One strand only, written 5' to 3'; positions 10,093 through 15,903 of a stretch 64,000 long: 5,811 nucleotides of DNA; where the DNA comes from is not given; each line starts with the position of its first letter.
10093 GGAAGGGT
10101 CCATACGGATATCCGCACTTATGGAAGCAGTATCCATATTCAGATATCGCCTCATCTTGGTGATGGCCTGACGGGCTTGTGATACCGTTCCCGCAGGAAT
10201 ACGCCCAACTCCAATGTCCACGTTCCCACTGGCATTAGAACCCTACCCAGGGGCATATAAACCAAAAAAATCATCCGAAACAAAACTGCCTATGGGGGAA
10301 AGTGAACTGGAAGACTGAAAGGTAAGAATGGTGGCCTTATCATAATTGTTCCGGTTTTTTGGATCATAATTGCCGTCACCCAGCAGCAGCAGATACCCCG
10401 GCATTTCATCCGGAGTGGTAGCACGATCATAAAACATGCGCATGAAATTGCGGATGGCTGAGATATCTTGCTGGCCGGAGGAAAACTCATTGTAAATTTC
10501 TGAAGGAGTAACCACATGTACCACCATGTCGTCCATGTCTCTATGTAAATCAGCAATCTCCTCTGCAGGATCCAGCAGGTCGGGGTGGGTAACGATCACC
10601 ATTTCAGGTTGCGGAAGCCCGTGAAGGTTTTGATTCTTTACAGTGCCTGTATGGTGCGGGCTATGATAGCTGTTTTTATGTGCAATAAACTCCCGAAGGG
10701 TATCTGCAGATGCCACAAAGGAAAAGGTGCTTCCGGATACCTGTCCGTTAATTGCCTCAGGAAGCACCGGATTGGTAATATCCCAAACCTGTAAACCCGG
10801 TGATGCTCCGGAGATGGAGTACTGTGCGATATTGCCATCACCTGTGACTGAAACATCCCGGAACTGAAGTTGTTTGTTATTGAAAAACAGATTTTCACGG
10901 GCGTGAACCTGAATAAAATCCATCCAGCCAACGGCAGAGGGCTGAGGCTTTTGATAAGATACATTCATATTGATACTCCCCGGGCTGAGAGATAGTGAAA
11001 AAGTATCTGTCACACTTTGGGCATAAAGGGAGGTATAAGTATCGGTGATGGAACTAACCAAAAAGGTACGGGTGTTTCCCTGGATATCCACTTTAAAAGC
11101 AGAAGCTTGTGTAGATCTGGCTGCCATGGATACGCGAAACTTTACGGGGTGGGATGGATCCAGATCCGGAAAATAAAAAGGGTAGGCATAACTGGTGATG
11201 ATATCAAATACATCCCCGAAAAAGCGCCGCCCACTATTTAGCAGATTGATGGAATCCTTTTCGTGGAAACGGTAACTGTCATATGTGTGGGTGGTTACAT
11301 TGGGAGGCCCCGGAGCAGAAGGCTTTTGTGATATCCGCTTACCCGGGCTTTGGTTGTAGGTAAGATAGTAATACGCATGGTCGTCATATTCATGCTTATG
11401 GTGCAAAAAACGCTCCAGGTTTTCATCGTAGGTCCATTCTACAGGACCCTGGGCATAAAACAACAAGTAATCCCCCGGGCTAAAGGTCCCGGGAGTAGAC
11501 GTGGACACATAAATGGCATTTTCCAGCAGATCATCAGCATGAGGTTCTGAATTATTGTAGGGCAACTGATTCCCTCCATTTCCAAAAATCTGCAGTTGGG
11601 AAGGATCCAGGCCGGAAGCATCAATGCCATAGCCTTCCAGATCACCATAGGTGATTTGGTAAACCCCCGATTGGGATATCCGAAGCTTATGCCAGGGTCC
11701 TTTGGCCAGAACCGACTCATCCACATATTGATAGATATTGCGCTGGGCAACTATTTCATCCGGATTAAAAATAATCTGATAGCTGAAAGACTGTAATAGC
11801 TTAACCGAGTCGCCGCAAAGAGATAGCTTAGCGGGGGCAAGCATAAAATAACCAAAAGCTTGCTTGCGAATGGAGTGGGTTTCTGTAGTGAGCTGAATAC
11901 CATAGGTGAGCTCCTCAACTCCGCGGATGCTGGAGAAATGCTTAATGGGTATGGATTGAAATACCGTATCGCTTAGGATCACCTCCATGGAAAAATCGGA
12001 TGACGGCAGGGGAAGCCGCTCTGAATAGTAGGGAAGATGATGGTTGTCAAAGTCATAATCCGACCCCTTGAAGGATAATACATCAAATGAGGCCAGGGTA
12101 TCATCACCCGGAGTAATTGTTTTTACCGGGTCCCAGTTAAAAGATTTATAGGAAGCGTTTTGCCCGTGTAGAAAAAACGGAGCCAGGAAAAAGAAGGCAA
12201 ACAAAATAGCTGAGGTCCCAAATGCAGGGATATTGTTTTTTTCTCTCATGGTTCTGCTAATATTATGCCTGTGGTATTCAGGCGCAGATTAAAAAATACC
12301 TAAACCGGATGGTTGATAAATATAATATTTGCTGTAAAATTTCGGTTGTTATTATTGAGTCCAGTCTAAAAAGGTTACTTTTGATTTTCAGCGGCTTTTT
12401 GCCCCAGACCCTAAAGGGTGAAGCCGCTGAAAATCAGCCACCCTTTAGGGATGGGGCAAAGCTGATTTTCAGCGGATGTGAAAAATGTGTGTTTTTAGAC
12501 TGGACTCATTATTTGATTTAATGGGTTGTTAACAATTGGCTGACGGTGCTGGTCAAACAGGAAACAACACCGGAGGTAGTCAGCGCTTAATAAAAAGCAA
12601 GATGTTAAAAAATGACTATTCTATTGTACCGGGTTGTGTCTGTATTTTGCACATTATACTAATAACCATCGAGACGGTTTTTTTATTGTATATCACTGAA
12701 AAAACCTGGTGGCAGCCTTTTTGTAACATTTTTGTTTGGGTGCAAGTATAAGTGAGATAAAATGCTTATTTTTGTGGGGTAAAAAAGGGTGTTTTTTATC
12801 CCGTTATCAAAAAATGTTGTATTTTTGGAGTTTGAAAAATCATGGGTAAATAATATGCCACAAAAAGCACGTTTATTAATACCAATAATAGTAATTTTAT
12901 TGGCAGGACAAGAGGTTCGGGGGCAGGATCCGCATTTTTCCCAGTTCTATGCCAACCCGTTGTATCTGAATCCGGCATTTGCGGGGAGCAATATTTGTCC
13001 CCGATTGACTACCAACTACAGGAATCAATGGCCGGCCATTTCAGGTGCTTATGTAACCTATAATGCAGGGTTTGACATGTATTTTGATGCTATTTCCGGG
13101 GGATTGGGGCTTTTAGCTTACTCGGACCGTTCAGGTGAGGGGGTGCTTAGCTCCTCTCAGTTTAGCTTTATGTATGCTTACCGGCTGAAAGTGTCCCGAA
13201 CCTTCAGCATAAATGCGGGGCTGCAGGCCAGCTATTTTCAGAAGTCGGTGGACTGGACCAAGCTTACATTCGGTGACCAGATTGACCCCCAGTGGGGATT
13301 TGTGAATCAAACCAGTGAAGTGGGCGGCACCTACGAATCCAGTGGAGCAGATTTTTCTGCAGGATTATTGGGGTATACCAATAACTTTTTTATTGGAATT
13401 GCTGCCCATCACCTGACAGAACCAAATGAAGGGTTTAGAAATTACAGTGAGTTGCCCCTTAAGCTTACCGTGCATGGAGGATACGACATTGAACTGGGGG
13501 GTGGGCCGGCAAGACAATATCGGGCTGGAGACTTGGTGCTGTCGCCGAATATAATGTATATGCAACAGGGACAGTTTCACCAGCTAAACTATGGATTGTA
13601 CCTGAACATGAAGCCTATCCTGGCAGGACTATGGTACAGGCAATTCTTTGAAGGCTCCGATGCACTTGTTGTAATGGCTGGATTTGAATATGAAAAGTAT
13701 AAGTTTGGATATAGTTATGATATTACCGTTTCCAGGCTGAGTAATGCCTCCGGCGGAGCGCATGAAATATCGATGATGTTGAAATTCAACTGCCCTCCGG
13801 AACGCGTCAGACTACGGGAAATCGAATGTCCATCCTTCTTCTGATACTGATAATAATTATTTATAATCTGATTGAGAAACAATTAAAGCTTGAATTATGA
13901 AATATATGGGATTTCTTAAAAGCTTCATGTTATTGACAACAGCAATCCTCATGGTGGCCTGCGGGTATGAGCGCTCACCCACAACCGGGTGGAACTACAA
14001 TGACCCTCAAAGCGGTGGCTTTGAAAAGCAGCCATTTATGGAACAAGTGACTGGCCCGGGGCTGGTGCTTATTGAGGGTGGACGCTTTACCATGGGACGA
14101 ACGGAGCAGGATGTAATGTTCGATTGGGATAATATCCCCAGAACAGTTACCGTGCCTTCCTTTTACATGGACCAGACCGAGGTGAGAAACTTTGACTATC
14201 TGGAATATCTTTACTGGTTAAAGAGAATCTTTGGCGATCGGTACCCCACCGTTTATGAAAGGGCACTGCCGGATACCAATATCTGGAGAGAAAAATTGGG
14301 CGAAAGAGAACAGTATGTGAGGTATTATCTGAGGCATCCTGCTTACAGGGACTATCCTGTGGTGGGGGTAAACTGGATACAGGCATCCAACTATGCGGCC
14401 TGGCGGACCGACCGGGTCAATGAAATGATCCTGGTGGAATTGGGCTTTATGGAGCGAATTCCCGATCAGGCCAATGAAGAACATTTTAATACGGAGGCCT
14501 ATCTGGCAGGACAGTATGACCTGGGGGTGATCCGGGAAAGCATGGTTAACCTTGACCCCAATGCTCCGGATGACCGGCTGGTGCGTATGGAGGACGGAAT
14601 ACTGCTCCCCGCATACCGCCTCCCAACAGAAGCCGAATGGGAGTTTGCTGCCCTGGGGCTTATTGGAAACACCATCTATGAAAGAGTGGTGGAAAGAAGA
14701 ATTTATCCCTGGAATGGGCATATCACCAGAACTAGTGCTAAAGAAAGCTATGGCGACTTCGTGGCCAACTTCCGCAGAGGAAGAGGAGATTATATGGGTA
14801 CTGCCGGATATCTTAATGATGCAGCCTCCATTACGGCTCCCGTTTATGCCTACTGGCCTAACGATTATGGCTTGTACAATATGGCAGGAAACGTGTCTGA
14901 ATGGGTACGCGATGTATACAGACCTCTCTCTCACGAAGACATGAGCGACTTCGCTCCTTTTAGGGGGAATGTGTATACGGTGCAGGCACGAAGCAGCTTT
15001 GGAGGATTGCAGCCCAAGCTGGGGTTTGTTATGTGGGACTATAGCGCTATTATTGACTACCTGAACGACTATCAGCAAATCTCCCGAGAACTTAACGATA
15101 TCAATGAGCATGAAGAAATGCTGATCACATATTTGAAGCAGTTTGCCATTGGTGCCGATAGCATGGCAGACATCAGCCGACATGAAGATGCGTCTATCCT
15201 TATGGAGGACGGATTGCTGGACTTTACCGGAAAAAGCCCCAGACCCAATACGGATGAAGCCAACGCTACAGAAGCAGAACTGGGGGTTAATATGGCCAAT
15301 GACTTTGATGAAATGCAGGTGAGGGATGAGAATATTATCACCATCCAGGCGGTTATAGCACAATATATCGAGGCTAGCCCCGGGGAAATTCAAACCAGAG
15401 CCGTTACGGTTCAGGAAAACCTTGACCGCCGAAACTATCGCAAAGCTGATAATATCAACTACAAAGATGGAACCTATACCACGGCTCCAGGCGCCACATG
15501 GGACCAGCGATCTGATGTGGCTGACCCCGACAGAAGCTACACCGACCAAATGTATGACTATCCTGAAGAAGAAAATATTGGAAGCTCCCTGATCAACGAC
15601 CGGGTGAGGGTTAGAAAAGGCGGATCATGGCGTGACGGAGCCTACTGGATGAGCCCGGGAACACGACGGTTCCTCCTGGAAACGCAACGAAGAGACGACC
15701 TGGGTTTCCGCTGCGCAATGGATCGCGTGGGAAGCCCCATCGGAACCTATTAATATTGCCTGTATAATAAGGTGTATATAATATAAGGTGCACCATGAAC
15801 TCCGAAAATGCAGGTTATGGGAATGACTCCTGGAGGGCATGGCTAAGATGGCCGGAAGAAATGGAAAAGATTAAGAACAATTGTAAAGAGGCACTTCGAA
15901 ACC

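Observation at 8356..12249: porU (T9SS C-terminal signal peptidase/sortase) interrupted by a single in-frame TAG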

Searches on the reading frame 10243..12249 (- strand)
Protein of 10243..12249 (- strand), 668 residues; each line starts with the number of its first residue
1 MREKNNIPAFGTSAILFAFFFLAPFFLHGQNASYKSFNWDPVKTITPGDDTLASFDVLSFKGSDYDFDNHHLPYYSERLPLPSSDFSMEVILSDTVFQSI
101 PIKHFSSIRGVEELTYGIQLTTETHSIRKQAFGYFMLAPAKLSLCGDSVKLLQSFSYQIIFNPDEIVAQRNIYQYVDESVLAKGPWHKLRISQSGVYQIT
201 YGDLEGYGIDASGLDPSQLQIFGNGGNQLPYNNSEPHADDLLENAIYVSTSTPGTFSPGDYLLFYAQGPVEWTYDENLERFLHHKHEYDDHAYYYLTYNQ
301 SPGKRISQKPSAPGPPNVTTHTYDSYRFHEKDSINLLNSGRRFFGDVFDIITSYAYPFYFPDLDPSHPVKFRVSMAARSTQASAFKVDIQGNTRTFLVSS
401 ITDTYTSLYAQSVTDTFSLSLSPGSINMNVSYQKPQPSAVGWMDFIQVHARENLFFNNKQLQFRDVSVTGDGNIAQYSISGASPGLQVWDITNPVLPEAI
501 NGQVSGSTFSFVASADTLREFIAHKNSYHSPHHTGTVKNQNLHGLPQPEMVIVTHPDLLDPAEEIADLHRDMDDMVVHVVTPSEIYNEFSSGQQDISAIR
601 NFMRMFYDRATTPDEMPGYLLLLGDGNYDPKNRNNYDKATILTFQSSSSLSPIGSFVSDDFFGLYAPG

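Call 5: search_protein_families(library=pfam, proteins=[window:10246-12249:-])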
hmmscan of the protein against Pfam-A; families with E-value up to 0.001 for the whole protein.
window:10246-12249:- (668 aa): 1 family
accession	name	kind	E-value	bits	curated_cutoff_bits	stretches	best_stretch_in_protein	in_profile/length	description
PF01364.23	Peptidase_C25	-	6.7e-29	101.7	23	1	550-665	1-113/374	Peptidase family C25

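Call 6: search_protein_families(library=ncbifam, proteins=[window:10246-12249:-])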
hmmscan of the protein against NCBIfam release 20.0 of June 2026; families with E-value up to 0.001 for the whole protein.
window:10246-12249:- (668 aa): 3 families
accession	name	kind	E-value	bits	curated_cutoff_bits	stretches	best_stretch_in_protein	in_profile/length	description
NF033707.1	T9SS_sortase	equivalog_domain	7.5e-151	504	420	1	180-665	1-482/1095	type IX secretion system sortase PorU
NF052324.1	PorU_rel_Nterm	equivalog_domain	2.2e-35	122.1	450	1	185-641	31-495/879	putative type IX secretion system sortase PorU2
NF052318.1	T9SS_sortase_N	equivalog_domain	1.7e-11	44.5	40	1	15-158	4-140/140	type IX secretion system sortase PorU, long form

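Call 10: find_encoding_contigs(protein=window:10243-12249:-, flank=10000, max_places=6)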
Protein window:10243-12249:- (668 aa): no gene with exactly this product is on record in the collection.

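Call 22: search_solved_structures(query=window:10246-12249:-, show_alignments=1, max_evalue=0.001)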
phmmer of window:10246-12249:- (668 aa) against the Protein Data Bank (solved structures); distinct sequences matched with E-value up to 0.001: 1.
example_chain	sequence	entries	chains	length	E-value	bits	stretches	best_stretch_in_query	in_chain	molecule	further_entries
6za2_A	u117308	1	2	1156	2.9e-43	151.5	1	168-665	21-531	Por secretion system protein porU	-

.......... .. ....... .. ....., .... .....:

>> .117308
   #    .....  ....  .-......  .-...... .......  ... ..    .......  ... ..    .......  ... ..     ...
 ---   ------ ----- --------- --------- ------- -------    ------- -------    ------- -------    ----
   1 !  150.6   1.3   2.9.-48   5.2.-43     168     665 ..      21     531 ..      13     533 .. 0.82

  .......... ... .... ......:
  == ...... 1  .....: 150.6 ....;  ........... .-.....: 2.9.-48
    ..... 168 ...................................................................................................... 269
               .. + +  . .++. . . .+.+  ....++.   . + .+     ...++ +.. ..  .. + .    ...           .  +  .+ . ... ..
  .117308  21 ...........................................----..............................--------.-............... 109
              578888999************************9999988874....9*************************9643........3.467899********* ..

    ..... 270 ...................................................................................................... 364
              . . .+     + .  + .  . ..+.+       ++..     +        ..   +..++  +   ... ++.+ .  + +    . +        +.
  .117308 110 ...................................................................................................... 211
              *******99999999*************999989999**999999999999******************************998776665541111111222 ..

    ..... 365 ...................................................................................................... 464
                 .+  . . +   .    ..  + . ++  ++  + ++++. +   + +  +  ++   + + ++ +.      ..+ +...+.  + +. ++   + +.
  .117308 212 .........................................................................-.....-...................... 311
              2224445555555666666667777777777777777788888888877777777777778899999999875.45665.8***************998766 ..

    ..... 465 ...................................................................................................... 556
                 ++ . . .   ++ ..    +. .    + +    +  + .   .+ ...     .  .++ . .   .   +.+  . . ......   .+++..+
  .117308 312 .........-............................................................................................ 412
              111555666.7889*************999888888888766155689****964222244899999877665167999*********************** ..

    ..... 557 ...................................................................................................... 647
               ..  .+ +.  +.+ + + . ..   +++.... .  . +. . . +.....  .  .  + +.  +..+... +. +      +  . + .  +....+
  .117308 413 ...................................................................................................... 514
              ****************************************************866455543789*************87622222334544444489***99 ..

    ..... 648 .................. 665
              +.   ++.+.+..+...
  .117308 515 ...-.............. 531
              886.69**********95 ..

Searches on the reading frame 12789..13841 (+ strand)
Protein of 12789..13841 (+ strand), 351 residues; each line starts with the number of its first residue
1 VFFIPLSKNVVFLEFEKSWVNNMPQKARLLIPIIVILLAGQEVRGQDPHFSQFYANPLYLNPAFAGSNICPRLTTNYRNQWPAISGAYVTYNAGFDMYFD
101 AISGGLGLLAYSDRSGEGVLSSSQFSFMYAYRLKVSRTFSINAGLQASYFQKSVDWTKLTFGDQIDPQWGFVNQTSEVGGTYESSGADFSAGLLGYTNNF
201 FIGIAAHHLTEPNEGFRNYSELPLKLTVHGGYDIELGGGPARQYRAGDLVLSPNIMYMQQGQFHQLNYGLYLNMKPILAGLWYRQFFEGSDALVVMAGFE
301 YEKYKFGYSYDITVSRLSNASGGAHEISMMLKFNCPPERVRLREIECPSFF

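Call 5: search_protein_families(library=pfam, proteins=[window:12789-13841:+])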
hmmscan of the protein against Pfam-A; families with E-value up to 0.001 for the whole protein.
window:12789-13841:+ (351 aa): 1 family
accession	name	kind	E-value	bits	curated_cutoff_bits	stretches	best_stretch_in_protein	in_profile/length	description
PF11751.14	PorP_SprF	-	1e-63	215.9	22.3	1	45-329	4-271/273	Type IX secretion system membrane protein PorP/SprF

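Call 6: search_protein_families(library=ncbifam, proteins=[window:12789-13841:+])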
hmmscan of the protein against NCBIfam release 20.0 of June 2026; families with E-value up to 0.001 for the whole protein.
window:12789-13841:+ (351 aa): 1 family
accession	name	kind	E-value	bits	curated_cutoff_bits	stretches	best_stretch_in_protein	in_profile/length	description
TIGR03519.1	T9SS_PorP_fam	subfamily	1e-74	251.7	90.55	1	29-332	5-291/292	PorP/SprF family type IX secretion system membrane protein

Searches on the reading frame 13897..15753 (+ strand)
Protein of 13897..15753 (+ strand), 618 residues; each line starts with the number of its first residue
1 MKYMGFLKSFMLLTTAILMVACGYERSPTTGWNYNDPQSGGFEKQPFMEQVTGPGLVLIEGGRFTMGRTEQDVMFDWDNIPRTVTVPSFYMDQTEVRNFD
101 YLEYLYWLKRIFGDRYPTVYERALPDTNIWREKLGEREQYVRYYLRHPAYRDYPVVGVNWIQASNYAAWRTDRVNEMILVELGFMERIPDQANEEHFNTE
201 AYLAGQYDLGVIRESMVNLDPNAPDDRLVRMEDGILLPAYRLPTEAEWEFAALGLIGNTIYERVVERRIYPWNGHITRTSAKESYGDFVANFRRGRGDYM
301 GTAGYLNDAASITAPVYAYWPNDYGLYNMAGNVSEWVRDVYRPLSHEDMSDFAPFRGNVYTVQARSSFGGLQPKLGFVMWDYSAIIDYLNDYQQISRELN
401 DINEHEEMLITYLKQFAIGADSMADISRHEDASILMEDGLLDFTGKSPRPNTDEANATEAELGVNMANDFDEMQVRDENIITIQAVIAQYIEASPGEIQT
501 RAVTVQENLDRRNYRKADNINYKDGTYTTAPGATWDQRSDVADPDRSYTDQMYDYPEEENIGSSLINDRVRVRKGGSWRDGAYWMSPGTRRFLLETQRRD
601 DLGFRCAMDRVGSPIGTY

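Call 5: search_protein_families(library=pfam, proteins=[window:13897-15750:+])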
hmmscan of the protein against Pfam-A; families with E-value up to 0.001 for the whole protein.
window:13897-15750:+ (618 aa): 1 family
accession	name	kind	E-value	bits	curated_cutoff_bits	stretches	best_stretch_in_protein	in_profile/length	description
PF03781.23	FGE-sulfatase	-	5.1e-39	134.9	23.3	1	53-346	2-199/255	Sulfatase-modifying factor enzyme 1-like domain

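Call 6: search_protein_families(library=ncbifam, proteins=[window:13897-15750:+])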
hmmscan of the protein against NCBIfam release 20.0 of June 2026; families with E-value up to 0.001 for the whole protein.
window:13897-15750:+ (618 aa): 8 families
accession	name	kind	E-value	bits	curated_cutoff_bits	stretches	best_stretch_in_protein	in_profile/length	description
TIGR03524.1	GldJ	equivalog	4.3e-138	461.4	458.2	2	7-366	7-390/559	gliding motility lipoprotein GldJ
TIGR03530.1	GldJ_short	equivalog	3.2e-106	355.6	382.9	3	220-359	192-335/396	gliding motility lipoprotein GldJ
TIGR03525.2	GldK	equivalog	6.9e-65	219.9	350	4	237-355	253-352/408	T9SS ring complex lipoprotein PorK/GldK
NF041186.1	SenA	equivalog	1.3e-10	41.2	420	1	52-173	166-291/382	selenoneine synthase SenA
TIGR03440.2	egtB_TIGR03440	equivalog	4.7e-08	32.5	360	1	54-174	171-295/413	ergothioneine biosynthesis protein EgtB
NF051459.1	pyoverdine_PvdO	equivalog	2.2e-06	27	500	1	307-343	185-221/280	dihydropyoverdine dehydrogenase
TIGR04344.1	ovoA_Nterm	equivalog_domain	3.9e-06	26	400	1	49-178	183-320/444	5-histidylcysteine sulfoxide synthase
TIGR02171.1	Fb_sc_TIGR02171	subfamily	0.00023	19.3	544.35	0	239-353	158-230/912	TIGR02171 family lipoprotein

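Call 41: find_encoding_contigs(protein=window:13897-15753:+, flank=10000, max_places=10)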
Protein window:13897-15753:+ (618 aa): no gene with exactly this product is on record in the collection.
